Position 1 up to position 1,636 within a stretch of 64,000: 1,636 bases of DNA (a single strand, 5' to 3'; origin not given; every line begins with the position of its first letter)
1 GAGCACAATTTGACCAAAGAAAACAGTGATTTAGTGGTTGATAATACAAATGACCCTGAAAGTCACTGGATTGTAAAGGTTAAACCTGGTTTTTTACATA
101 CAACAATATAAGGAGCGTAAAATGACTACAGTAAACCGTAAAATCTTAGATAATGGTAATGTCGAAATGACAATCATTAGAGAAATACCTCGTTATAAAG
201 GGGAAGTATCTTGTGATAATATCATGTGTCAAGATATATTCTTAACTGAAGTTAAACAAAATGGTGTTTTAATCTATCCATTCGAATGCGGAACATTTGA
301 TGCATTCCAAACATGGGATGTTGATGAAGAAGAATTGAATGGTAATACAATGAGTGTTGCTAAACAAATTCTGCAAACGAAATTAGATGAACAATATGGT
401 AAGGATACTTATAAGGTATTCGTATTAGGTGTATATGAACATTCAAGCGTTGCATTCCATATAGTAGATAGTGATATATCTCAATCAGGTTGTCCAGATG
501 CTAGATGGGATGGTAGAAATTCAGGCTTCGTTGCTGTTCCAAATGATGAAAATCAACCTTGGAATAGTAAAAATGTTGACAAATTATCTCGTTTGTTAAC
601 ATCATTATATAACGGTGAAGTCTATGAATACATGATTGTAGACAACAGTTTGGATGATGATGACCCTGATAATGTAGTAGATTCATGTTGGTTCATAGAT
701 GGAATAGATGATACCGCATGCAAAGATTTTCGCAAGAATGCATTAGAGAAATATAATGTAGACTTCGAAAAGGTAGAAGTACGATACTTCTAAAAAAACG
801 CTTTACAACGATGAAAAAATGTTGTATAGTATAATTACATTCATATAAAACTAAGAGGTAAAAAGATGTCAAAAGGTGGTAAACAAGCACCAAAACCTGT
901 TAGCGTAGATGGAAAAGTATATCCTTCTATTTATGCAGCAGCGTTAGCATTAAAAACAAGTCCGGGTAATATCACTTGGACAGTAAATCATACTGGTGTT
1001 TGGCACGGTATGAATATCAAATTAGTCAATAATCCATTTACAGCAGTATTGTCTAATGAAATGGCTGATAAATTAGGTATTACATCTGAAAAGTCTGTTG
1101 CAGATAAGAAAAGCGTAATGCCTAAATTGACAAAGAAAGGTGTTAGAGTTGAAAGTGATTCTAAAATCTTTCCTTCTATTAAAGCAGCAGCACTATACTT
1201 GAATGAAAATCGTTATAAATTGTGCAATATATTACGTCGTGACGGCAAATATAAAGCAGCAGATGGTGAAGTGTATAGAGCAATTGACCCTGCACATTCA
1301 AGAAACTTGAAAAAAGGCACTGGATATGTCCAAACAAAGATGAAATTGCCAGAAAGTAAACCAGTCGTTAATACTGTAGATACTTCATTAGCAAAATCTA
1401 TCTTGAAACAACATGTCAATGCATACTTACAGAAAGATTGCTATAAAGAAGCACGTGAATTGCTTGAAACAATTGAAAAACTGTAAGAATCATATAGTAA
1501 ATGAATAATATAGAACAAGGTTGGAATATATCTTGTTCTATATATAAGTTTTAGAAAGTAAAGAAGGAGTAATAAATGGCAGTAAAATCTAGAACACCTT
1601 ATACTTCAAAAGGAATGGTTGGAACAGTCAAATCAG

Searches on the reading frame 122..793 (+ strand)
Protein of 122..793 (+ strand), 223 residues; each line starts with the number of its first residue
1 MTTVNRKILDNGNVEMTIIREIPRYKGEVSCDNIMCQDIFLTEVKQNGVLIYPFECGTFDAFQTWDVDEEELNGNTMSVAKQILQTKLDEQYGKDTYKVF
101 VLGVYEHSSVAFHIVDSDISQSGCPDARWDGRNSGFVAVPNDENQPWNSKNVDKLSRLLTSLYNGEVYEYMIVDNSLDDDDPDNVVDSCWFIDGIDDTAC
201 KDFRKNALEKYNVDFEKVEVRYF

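Call 80: search_protein_families(library=phrogs, proteins=[window:122-793:+], max_evalue=0.001)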
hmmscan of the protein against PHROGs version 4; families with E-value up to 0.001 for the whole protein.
window:122-793:+ (223 aa): 1 family
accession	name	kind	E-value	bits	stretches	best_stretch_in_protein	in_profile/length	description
phrog_6186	-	unknown function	1.3e-05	26.3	1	96-198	89-190/220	-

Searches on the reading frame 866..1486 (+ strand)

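Call 80: search_protein_families(library=phrogs, proteins=[window:866-1486:+], max_evalue=0.001)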
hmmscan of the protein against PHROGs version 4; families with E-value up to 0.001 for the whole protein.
window:866-1486:+ (206 aa): 1 family
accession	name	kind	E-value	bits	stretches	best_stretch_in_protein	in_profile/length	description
phrog_314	-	DNA, RNA and nucleotide metabolism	0.00055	20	0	8-46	343-385/574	homing endonuclease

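Call 82: search_protein_families(library=pfam, proteins=[window:866-1486:+], max_evalue=0.01)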
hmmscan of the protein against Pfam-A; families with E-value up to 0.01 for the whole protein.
window:866-1486:+ (206 aa): 1 family
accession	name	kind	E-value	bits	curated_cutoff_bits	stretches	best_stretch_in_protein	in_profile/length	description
PF07453.19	NUMOD1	-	4.1e-05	24.1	22.8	0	100-113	14-27/37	NUMOD1 domain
